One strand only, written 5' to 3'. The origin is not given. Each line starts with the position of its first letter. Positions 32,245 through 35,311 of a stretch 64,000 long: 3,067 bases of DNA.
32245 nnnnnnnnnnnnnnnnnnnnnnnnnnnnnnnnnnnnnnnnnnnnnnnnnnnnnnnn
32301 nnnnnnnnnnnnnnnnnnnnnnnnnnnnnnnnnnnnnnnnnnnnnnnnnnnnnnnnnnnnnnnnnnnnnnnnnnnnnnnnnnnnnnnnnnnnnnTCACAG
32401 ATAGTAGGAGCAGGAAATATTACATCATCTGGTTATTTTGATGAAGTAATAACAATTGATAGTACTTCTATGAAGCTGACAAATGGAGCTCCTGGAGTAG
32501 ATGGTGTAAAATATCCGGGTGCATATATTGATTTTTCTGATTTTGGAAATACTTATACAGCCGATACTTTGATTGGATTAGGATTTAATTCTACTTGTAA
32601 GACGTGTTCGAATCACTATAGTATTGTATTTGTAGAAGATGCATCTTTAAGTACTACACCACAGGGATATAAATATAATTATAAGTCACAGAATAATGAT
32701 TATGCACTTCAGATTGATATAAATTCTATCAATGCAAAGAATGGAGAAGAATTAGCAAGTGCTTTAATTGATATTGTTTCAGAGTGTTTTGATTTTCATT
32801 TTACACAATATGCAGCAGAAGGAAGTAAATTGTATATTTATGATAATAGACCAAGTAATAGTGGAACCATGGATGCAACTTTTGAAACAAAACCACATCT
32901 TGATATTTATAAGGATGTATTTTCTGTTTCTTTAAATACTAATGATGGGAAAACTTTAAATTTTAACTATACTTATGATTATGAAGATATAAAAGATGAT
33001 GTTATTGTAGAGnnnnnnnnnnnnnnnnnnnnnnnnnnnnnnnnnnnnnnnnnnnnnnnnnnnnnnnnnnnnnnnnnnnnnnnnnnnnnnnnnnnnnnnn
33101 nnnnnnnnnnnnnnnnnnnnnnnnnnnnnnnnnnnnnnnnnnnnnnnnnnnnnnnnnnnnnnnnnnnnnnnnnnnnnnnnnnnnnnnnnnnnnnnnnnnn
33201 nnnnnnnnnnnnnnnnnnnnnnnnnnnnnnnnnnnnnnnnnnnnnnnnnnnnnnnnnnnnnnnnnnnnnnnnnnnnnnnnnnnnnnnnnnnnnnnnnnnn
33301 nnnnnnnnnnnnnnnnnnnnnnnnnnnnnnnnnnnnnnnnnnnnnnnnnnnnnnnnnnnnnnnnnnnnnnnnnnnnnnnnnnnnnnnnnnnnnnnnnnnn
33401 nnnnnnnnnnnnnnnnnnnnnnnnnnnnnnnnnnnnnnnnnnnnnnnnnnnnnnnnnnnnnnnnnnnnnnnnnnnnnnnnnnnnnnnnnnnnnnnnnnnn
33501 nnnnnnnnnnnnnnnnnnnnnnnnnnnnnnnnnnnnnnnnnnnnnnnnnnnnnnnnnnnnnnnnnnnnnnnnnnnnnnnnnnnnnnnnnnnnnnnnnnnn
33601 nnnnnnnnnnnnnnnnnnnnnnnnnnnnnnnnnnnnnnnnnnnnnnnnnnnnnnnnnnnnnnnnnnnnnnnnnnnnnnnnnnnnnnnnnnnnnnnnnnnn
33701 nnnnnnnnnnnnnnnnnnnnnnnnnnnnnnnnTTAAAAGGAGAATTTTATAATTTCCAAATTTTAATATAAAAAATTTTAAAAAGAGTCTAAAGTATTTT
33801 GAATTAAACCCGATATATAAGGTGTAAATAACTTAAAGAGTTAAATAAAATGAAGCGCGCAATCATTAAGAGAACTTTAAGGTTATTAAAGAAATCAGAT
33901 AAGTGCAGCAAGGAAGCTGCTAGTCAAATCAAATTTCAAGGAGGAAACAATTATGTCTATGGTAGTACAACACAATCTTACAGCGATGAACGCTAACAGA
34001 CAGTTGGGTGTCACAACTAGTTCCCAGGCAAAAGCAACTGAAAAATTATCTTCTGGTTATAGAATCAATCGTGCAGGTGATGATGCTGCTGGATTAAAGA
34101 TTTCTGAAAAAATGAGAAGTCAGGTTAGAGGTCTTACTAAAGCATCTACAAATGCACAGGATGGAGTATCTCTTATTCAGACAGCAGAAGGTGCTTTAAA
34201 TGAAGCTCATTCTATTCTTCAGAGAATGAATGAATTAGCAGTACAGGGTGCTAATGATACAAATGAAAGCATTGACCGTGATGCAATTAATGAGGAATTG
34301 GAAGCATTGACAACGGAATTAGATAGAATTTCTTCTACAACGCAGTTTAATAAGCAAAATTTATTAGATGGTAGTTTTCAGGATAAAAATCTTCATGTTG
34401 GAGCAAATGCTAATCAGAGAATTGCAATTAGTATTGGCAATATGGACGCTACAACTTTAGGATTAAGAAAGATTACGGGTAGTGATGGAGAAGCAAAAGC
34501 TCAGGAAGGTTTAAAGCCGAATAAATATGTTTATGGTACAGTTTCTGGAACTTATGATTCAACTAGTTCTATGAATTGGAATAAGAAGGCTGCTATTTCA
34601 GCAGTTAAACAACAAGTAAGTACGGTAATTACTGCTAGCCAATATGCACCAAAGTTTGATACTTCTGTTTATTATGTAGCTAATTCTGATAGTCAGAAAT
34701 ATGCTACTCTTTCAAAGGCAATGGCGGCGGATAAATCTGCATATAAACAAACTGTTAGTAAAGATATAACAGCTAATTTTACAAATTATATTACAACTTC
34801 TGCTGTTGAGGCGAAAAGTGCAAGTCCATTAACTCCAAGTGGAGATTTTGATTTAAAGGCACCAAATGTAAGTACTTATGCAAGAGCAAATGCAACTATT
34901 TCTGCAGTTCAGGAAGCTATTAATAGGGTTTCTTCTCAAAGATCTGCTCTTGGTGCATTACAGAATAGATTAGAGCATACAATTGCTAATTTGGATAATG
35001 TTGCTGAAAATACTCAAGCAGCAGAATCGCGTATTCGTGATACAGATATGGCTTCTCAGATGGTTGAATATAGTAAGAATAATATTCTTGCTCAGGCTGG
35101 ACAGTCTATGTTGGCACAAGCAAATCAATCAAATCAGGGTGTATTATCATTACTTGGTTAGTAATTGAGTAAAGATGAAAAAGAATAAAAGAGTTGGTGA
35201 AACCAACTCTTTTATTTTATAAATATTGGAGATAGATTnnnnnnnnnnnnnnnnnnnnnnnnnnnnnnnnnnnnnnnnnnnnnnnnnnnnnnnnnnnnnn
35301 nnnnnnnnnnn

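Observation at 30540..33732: Giant 1009-aa flagellin with ten cysteines and no obvious sigma-28 promoter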

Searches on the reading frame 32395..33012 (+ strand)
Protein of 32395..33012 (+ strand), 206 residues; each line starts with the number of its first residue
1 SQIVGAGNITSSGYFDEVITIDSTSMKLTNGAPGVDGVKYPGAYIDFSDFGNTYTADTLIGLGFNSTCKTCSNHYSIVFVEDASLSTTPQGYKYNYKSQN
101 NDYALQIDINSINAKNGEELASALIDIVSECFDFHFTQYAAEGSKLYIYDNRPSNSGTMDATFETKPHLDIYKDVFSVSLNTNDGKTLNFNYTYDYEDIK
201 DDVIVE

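Call 57: predict_structure(alignment_id=A4)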
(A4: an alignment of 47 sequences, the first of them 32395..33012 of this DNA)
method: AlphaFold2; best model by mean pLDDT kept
length: 206 residues; sequences in the alignment: 47
mean_pLDDT: 91.4   pTM: 0.83
mean pLDDT of the five models: 91.4, 90.5, 89.6, 88.8, 88.6
residues with pLDDT >= 90: 150; 70-90: 50; 50-70: 6; < 50: 0
segments of 3 or more residues with pLDDT < 50: none
pLDDT, mean of each block of 10 residues (from residue 1): 81 96 96 95 97 94 91 92 94 93 94 97 97 89 98 96 89 78 93 77 72
secondary structure, 60 per line:
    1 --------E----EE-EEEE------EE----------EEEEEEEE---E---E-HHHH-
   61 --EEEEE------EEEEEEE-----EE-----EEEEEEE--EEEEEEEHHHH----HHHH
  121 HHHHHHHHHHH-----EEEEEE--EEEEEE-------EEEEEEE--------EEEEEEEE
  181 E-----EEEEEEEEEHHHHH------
elements in order: E17-20 E39-46 H56-59 E63-67 E74-80 E93-99 E102-108 H109-112 H117-131 E137-142 E145-150 E158-164 E173-181 E187-195 H196-200

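Call 63: fold_search(model_id=the predicted structure, library=pdb)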
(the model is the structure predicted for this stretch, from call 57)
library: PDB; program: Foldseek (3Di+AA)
matches with E <= 10: 319; with E <= 0.001: 0
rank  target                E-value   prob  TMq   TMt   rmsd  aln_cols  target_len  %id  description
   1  1nlr                  9.6e-03  0.28  0.20  0.19  15.6       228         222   11  ENDO-1,4-BETA-GLUCANASE CELB2, CELLULASE, NATIVE STRUCTURE (released 1998-11-25)
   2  7drb_A                1.7e-02  0.28  0.21  0.20  15.6       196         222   13  Crystal structure of plant receptor like protein RXEG1 with xyloglucanase XEG1 (released 2022-06-22)
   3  3b7m_A                1.8e-02  0.33  0.22  0.21  14.7       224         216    7  Crystal structure of a meso-active thermo-stable cellulase (MT Cel12A) derived by making non-contiguous mutations in t (released 2007-11-27)
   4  4npr_B                2.3e-02  0.25  0.22  0.21  15.2       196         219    9  Crystal Structure of the Family 12 Xyloglucanase from Aspergillus niveus (released 2014-12-24)
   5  3vlb_B                2.3e-02  0.23  0.21  0.20  15.8       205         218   10  Crystal structure of xeg-edgp (released 2012-04-18)
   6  5gm4_B                2.3e-02  0.18  0.20  0.19  15.7       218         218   10  Crystal structure of FI-CMCase from Aspergillus aculeatus F-50 in complex with cellotetrose (released 2017-05-17)
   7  4npr_A                2.6e-02  0.23  0.22  0.21  16.1       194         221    9  Crystal Structure of the Family 12 Xyloglucanase from Aspergillus niveus (released 2014-12-24)
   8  1olq_A                2.6e-02  0.20  0.21  0.20  15.5       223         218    8  The Trichoderma reesei cel12a P201C mutant, structure at 1.7 A resolution (released 2003-11-25)
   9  5gm3_A                4.0e-02  0.21  0.21  0.20  16.0       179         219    9  Crystal structure of FI-CMCase from Aspergillus aculeatus F-50 (released 2017-05-17)
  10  4h7m_B                4.5e-02  0.15  0.21  0.19  15.5       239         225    8  The X-ray Crystal Structure of the Trichoderma harzianum Endoglucanase 3 from family GH12 (released 2013-04-03)
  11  1oa3_A                4.7e-02  0.16  0.20  0.20  15.3       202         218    9  Comparison of Family 12 Glycoside Hydrolases and Recruited Substitutions Important for Thermal Stability (released 2003-03-27)
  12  4h7m_A                4.7e-02  0.16  0.22  0.21  15.4       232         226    9  The X-ray Crystal Structure of the Trichoderma harzianum Endoglucanase 3 from family GH12 (released 2013-04-03)
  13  7p1z_C                4.7e-02  0.15  0.21  0.19  16.5       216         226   11  Novel GH12 endogluconase from Aspergillus cervinus (released 2021-07-21)
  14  5gm5_E                5.0e-02  0.25  0.23  0.22  15.5       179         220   10  Crystal structure of FI-CMCase from Aspergillus aculeatus F-50 in complex with cellobiose (released 2017-05-17)
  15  5m2d_A                5.0e-02  0.12  0.19  0.18  16.4       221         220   11  CRYSTAL STRUCTURE 4Ac Endoglucanase-like protein from Acremonium chrysogenum (released 2017-11-29)
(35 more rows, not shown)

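Call 82: find_homologous_proteins(query=A6, max_evalue=0.001)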
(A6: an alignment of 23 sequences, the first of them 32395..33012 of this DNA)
Query A6 (23 sequences) (206 aa, profile of the alignment): 1 proteins with E <= 0.001 among 3090 candidates.
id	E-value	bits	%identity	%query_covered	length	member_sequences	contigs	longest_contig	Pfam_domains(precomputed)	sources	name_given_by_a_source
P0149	2.0e-37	147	41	60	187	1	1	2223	-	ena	-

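Call 85: search_solved_structures(query=A6, max_evalue=10, show_alignments=2)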
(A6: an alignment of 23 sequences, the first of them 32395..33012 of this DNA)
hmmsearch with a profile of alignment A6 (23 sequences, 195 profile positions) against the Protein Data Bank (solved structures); distinct sequences matched with E-value up to 10: 0.

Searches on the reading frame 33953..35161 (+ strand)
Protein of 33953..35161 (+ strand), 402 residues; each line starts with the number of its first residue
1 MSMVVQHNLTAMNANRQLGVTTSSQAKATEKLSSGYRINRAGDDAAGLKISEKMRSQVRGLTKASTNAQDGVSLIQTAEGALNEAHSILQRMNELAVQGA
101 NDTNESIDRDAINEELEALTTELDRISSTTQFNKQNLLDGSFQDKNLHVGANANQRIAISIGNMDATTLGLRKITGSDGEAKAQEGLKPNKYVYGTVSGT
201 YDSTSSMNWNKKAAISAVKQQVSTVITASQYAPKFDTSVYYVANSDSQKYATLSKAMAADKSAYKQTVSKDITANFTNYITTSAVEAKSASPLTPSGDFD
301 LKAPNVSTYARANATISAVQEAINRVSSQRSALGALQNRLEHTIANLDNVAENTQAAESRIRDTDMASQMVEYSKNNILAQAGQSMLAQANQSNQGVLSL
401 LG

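Call 4: search_protein_families(library=pfam, proteins=[window:33953-35161:+], max_evalue=1)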
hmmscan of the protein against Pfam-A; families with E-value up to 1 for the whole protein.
window:33953-35161:+ (402 aa): 11 families
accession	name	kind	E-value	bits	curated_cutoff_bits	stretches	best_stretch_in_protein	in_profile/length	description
PF00669.25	Flagellin_N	-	3e-42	144.4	26.6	1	5-142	1-138/139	Bacterial flagellin N-terminal helical region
PF00700.27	Flagellin_C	-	8.5e-27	93.7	23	1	317-401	2-86/86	Bacterial flagellin C-terminal helical region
PF24615.2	Spectrin_Anc-1_2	-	0.022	15.4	28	1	310-376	30-95/105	Nuclear anchorage protein 1, spectrin repeat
PF24290.1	DUF7478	-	0.036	14.8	27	1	173-254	78-157/163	Domain of unknown function (DUF7478)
PF04263.21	TPK_catalytic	-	0.038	14.4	30.7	1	318-352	68-103/113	Thiamin pyrophosphokinase, catalytic domain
PF22913.1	NBAS_11th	-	0.094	13.1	27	1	313-379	40-106/125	NBAS subunit of NRZ tethering complex, C-terminal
PF04375.19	HemX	-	0.11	12.5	25.9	1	244-303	94-153/236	HemX, putative uroporphyrinogen-III C-methyltransferase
PF13012.11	MitMem_reg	-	0.2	12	26.6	1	311-361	12-62/113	Maintenance of mitochondrial structure and function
PF12352.13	V-SNARE_C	-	0.38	11.5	27.1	1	312-350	17-55/66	Snare region anchored in the vesicle membrane C-terminus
PF05531.17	NPV_P10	-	0.4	11.6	29.8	0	314-354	18-58/75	Nucleopolyhedrovirus P10 protein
PF24423.1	OVT1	-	0.41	11.5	30.9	0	320-365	32-77/100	Major antigen, helical domain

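Call 65: search_protein_families(library=ncbifam, proteins=[window:33953-35158:+], max_evalue=0.001)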
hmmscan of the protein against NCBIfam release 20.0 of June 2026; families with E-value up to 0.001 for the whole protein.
window:33953-35158:+ (402 aa): 28 families (the best 25 are shown)
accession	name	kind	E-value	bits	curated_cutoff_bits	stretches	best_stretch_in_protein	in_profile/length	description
NF009446.0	PRK12804.1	subfamily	6.1e-87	291.9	352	2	3-192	1-200/301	flagellin Hag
NF009448.0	PRK12806.1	equivalog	4.7e-84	282.9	531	2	1-179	1-180/475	flagellin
NF006467.0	PRK08869.1-2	subfamily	1.6e-75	254.7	443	1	1-401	1-399/400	flagellin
NF006466.0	PRK08869.1-1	subfamily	6.3e-75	253.1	426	1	1-402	1-377/377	flagellin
NF006468.0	PRK08869.1-3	subfamily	7e-74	249.2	436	1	1-401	1-377/378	polar flagellin E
NF005294.0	PRK06819.1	subfamily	7.4e-74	249.5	387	1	1-401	1-375/376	FliC/FljB family flagellin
NF009444.0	PRK12802.1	equivalog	8.8e-71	238.7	332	2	1-182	1-188/282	flagellin domain-containing protein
NF006469.0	PRK08869.1-4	equivalog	1.3e-66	225.5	627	2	1-170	1-170/377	flagellin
NF005953.0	PRK08026.1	subfamily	9.2e-65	220.2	619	2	20-291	20-286/548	FliC/FljB family flagellin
NF038071.1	lat_flg_LafA_2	exception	2.5e-58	197.7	365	2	1-168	1-171/284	lateral flagellin LafA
NF009449.0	PRK12807.1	subfamily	1.1e-53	182.7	347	2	5-227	3-213/287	flagellin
NF009445.0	PRK12803.1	equivalog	3.7e-53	180.9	450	2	3-139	1-137/335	flagellin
NF009234.0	PRK12584.1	equivalog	1.1e-52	179.8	752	2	1-176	1-176/510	flagellin A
NF010115.0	PRK13588.1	subfamily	3.1e-52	178.2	503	2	1-178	1-178/514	flagellin B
NF009450.0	PRK12808.1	equivalog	2.4e-50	172.5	476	2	21-293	19-292/476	flagellin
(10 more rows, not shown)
